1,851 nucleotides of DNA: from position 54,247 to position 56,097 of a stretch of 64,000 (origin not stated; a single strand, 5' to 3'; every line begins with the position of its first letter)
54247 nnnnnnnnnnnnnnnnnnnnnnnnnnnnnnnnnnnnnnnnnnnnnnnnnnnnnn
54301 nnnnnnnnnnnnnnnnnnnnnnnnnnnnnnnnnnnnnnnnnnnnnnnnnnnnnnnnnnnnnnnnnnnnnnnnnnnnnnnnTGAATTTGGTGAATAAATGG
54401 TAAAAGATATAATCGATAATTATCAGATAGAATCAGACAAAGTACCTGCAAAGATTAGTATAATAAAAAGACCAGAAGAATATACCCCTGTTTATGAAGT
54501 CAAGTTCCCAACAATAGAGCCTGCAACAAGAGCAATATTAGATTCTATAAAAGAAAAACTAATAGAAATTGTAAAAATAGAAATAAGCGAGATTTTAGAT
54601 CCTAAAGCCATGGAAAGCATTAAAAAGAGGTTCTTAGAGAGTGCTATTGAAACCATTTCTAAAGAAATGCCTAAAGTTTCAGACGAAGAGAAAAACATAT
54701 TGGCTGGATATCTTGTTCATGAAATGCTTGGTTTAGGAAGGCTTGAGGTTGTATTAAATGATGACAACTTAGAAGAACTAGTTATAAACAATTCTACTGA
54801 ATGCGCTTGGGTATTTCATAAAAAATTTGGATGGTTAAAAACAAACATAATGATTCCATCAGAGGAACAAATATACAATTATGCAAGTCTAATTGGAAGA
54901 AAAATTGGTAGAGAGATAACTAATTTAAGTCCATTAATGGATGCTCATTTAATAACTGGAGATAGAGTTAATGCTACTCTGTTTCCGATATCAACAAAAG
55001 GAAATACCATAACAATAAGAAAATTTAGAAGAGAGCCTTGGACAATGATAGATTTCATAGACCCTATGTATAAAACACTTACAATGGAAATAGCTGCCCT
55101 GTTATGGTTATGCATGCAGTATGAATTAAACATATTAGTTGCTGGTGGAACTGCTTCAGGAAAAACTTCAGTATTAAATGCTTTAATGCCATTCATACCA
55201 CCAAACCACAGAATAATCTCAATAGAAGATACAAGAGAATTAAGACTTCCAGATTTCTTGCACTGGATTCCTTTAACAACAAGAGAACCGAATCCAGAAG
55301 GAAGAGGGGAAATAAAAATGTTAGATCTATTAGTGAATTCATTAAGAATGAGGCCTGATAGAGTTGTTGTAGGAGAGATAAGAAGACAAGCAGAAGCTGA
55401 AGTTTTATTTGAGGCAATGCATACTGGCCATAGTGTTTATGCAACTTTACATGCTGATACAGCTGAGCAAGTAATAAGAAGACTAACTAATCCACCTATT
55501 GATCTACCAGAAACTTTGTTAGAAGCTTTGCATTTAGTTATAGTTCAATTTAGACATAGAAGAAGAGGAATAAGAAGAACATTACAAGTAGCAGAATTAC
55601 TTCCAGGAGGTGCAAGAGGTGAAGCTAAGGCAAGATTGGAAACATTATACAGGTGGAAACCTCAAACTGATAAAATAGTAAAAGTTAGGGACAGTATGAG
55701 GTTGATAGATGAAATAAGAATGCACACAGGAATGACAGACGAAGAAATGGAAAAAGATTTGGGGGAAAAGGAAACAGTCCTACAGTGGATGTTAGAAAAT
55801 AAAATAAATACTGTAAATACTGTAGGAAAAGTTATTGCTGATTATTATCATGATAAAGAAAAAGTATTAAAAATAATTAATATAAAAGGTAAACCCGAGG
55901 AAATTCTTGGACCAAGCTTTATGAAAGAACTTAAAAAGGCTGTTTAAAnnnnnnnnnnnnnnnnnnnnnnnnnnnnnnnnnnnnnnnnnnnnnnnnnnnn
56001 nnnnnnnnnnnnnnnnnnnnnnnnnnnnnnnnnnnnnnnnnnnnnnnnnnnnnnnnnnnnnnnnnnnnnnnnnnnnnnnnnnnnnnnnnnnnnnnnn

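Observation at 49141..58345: Tad-like archaeal type IV pilus locus with a split (TadB plus TadC-like) platform, two MKG-leader pilins and two giant pilin-like proteins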

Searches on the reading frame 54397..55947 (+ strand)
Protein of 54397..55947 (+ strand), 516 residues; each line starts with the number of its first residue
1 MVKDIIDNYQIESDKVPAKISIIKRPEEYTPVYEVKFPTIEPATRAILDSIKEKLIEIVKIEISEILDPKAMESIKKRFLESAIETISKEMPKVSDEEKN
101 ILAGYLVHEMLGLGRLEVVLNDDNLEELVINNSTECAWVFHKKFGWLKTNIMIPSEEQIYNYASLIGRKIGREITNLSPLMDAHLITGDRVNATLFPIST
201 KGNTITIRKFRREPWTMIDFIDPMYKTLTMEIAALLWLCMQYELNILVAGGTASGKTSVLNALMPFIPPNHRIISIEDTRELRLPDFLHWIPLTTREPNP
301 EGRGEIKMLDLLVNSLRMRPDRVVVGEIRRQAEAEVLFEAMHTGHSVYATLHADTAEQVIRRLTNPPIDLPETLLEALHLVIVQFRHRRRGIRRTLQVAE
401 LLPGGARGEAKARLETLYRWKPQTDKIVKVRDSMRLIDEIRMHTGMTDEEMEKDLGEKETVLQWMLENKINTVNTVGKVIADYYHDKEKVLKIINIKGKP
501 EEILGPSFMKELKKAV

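Call 3: search_protein_families(library=pfam, proteins=[window:54397-55947:+], max_evalue=1)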
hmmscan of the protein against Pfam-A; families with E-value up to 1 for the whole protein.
window:54397-55947:+ (516 aa): 12 families
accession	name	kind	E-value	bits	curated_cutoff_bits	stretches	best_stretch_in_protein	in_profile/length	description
PF00437.27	T2SSE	-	4.8e-34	118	24.9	1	195-384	98-275/370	Type II/IV secretion system protein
PF23989.1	PilB3_C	-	0.00046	20.7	27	1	434-495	10-71/83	PilB3-like, C-terminal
PF01580.24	FtsK_SpoIIIE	-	0.016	15.1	24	1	245-264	41-60/221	FtsK/SpoIIIE family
PF13555.12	AAA_29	-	0.037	14.2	27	1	245-272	24-51/61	P-loop containing region of AAA domain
PF12775.13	AAA_7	-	0.041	13.9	25.8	1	229-270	19-60/181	P-loop containing dynein motor region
PF13191.12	AAA_16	-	0.053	14.5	32.6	1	244-282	25-63/167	AAA ATPase domain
PF00350.29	Dynamin_N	-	0.072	13.5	27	1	246-264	1-19/168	Dynamin family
PF13401.12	AAA_22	-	0.073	13.8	27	1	242-327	4-92/130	AAA domain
PF19568.5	Spore_III_AA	-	0.074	12.6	27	1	317-362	223-268/306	Sporulation stage III, protein AA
PF17872.7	AAA_lid_10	-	0.11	13.1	23.2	1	69-100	35-66/99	AAA lid domain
PF24154.1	Tis1_ImmP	-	0.2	12.2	27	1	135-173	30-68/74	Tis1 immunity protein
PF10637.15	Ofd1_CTDD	-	0.26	11.1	27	1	46-99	18-70/255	Oxoglutarate and iron-dependent oxygenase degradation C-term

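Call 4: search_protein_families(library=ncbifam, proteins=[window:54397-55947:+], max_evalue=1)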
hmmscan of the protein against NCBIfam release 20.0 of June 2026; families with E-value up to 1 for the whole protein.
window:54397-55947:+ (516 aa): 20 families
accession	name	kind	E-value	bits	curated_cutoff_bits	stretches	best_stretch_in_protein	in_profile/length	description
NF058587.1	archaellum_moto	equivalog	9.6e-89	298.5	550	1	56-486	104-520/527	archaellum flagellar ATPase motor FlaI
TIGR03819.1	heli_sec_ATPase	hypoth_equivalog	5.7e-56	190.1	373.15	1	79-364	20-298/340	TadA family conjugal transfer-associated ATPase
NF053672.1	bindosome_BasE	exception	4.7e-41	141.1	1000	1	4-485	39-509/512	bindosome assembly system ATPase subunit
TIGR02788.1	VirB11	equivalog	9.6e-39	133.2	249.95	2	231-364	132-263/308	P-type DNA transfer ATPase VirB11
TIGR02782.1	TrbB_P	equivalog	1e-31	110.4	304.55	1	115-399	13-294/303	P-type conjugative transfer ATPase TrbB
NF010475.0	PRK13900.1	equivalog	6e-30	104.4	389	2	232-363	149-279/333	type IV secretion system ATPase VirB11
NF010469.0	PRK13894.1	subfamily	1.8e-26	93.3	508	1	116-364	27-265/320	conjugal transfer ATPase TrbB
NF010425.0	PRK13851.1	equivalog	7.8e-24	84.2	461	2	232-363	151-280/344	type IV secretion system protein VirB11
NF010407.0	PRK13833.1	subfamily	1.2e-22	80.8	499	1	166-400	69-302/323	conjugal transfer protein TrbB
NF041000.1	ATPase_ComGA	equivalog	1.3e-20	73.5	300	1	245-384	130-262/267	competence type IV pilus ATPase ComGA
TIGR01420.1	pilT_fam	subfamily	1.8e-14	53.7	319.1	1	246-364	125-240/343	PilT/PilU family type 4a pilus ATPase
NF007755.0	PRK10436.1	equivalog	3.2e-14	52.4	617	1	245-388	221-356/465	type II secretion system protein GspE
TIGR02538.1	type_IV_pilB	equivalog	1.8e-13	49.9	675.65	1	246-388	319-453/564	type IV-A pilus assembly ATPase PilB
TIGR02533.1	type_II_gspE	equivalog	8.3e-12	44.5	630.25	1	246-368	246-361/486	type II secretion system ATPase GspE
TIGR02525.1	plasmid_TraJ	equivalog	8.5e-11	41.4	368.3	1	247-443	153-353/372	plasmid transfer ATPase TraJ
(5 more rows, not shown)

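Call 8: find_encoding_contigs(protein=window:54397-55947:+, flank=10000, max_places=6)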
Protein window:54397-55947:+ (516 aa): 4 contigs read that carry it; 1 place shown.
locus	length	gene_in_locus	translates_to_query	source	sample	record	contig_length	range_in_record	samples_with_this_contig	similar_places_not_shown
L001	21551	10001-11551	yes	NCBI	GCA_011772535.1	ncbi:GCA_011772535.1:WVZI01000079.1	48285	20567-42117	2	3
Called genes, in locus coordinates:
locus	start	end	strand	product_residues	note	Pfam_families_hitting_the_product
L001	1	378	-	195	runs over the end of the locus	-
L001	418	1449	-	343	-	-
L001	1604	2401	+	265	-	PF01978:TrmB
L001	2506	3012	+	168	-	-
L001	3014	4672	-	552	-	PF03485:Arg_tRNA_synt_N, PF00750:tRNA-synt_1d, PF01921:tRNA-synt_1f (faint), PF05746:DALR_1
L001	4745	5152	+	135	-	-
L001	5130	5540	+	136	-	-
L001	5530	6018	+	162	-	-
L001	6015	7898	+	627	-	-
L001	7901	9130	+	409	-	-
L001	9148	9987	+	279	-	-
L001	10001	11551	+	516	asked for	PF00437:T2SSE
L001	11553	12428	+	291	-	PF00482:T2SSF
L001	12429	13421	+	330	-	PF00482:T2SSF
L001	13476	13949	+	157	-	-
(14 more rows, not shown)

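Call 27: search_solved_structures(query=window:54397-55947:+, max_evalue=1e-10)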
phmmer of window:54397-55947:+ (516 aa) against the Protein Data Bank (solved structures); distinct sequences matched with E-value up to 1e-10: 12.
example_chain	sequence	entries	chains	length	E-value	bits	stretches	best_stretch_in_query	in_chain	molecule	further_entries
2oap_1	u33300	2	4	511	1.5e-71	244.9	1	5-490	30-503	Type II secretion system protein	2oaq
4ii7_A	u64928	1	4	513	3.8e-57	197.4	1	55-402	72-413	FlaI ATPase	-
4ihq_A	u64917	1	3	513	2.4e-56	194.7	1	55-402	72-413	FlaI ATPase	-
8rkd_E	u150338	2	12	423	1.9e-48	168.7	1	86-402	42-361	Pilus assembly ATPase CpaF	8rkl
8rjf_A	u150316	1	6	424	1.9e-48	168.7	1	86-402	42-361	Pilus assembly ATPase CpaF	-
9e24_A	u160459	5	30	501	2.9e-48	168.1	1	86-402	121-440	CpaF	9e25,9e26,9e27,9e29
6bge_A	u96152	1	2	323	2.1e-22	82.8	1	123-366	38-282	VirB11-like protein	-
1g6o_A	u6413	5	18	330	2.1e-22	82.8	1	122-366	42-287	CAG-ALPHA | virB11 homolog | Cag-alfa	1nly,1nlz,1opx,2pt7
2gza_A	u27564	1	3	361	6.4e-17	64.7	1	120-364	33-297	Type IV secretion system protein VirB11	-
2eyu_A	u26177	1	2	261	4.4e-11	45.4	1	235-378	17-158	twitching motility protein PilT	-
2gsz_A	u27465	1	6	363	9.5e-11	44.3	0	234-375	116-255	twitching motility protein PilT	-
2ewv_A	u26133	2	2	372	9.7e-11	44.3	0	234-375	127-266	twitching motility protein PilT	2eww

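Call 31: find_related_loci(query=A2, collection=genome_contigs, flank=10000)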
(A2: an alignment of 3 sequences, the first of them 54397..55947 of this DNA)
Query A2 (516 aa) in genome_contigs; peptide patterns used: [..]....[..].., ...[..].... (x = any residue, [..] = any of these).
110 stretches matched a pattern; 26 encode a relative of the query (tblastn E <= 1e-3); 26 distinct loci.
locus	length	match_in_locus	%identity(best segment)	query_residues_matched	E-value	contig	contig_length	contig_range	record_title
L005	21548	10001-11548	90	1-516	0e+0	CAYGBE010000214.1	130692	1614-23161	MAG TPA_asm: uncultured archaeon isolate ERP108616_co1_335 genome assembly, contig: k119_1612665, whole genome shotgun s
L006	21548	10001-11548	90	1-516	0e+0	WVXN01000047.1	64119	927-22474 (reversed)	MAG: Candidatus Aenigmatarchaeota archaeon isolate CS1-C013 C_merged_R1_(paired)_contig_2873, whole genome shotgun seque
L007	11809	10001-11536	79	4-516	0e+0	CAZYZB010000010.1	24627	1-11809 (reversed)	MAG TPA_asm: uncultured archaeon isolate binchicken_co189_409 genome assembly, contig: NODE_1700_length_24627_cov_9.4315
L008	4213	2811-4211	88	4-470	0e+0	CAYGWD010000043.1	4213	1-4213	MAG TPA_asm: uncultured archaeon isolate ERP119294_co1_153 genome assembly, contig: NODE_35902_length_4213_cov_19.783790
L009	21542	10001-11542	78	2-516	0e+0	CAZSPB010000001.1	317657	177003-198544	MAG TPA_asm: uncultured archaeon isolate binchicken_co6_169 genome assembly, contig: NODE_3_length_317657_cov_14.718824,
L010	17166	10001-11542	76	4-516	0e+0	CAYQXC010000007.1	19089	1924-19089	MAG TPA_asm: uncultured archaeon isolate SRP214966_co2_186 genome assembly, contig: NODE_4130_length_19089_cov_4.661238,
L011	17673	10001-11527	75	4-512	0e+0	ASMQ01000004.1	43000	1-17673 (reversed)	Candidatus Aenigmarchaeum subterraneum SCGC AAA011-O16 A11O16DRAFT_contig_3_0.4_C, whole genome shotgun sequence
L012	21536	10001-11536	74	4-514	0e+0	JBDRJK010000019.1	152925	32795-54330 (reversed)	MAG: Candidatus Aenigmatarchaeota archaeon isolate MEGAHIT-group-1.649 k141_9706276, whole genome shotgun sequence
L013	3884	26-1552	55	4-514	0e+0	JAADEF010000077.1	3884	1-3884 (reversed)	MAG: Candidatus Nanohalarchaeota archaeon isolate L_MetaBat.18 contig-127_32553, whole genome shotgun sequence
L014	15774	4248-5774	55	4-514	0e+0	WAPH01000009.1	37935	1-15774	MAG: Nanobdellati archaeon isolate S143_163_esom k151_201286, whole genome shotgun sequence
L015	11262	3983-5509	56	4-514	0e+0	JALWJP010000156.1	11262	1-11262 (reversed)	MAG: Nanobdellati archaeon isolate M17_metabat1_scaf2bin.060 M17_NODE_6119_length_11262_cov_1.902470, whole genome shotg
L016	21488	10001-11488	55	5-501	0e+0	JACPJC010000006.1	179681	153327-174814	MAG: Candidatus Iainarchaeum archaeon isolate NC_groundwater_457_Ag_B-0.1um_46_10 S34_3B_scaffold_339555, whole genome s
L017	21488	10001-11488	54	5-501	0e+0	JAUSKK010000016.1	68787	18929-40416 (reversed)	MAG: Candidatus Iainarchaeum archaeon isolate E14_metabat.bin.47 E14_k141_1692805, whole genome shotgun sequence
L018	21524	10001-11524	51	5-515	0e+0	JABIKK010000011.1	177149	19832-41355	MAG: Candidatus Woesearchaeota archaeon isolate SI054_bin47 k141_516466, whole genome shotgun sequence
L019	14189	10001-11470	54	2-494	1e-178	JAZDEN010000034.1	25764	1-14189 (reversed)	MAG: archaeon isolate MEGAHIT-group-0.152 k141_3551645, whole genome shotgun sequence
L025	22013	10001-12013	57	6-501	2e-104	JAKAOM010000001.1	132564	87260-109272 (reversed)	MAG: Candidatus Micrarchaeota archaeon isolate YF1.bin18 NODE_93_length_132564_cov_2.379879, whole genome shotgun sequen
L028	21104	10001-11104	37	112-480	5e-72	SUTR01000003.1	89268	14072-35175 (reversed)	MAG: Methanosphaera stadtmanae isolate SIG25 NODE_401_length_89268_cov_26.690316, whole genome shotgun sequence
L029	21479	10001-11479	58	9-505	0e+0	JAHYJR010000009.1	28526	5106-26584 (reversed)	MAG: Nanobdellati archaeon isolate KA27 NODE_876_length_28526_cov_117.105990, whole genome shotgun sequence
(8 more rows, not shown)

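Call 73: search_protein_families(library=pfam, proteins=[L025:8222-8782:+, L029:14267-14935:+, L028:3841-4503:+, L028:7506-8747:+, L006:9276-9962:-], max_evalue=0.01)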
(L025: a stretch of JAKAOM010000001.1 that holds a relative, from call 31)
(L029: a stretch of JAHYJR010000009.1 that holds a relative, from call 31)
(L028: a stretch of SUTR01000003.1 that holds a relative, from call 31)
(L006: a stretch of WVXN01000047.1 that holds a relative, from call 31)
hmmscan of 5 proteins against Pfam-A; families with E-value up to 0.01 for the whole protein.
L025:8222-8782:+ (186 aa): 0 families

L029:14267-14935:+ (222 aa): 1 family
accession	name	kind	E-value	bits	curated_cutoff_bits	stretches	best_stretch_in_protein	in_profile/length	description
PF02163.28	Peptidase_M50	-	1.8e-08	34.4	27.2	2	175-203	164-192/221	Peptidase family M50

L028:3841-4503:+ (220 aa): 1 family
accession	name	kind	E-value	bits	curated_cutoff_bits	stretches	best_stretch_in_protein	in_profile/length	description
PF02163.28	Peptidase_M50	-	5.2e-10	39.5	27.2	2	53-145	2-102/221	Peptidase family M50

L028:7506-8747:+ (413 aa): 1 family
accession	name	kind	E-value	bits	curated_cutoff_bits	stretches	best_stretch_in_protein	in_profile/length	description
PF01970.21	TctA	-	5.3e-48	164.1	28.9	1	7-398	3-422/423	Tripartite tricarboxylate transporter TctA family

L006:9276-9962:- (228 aa): 0 families
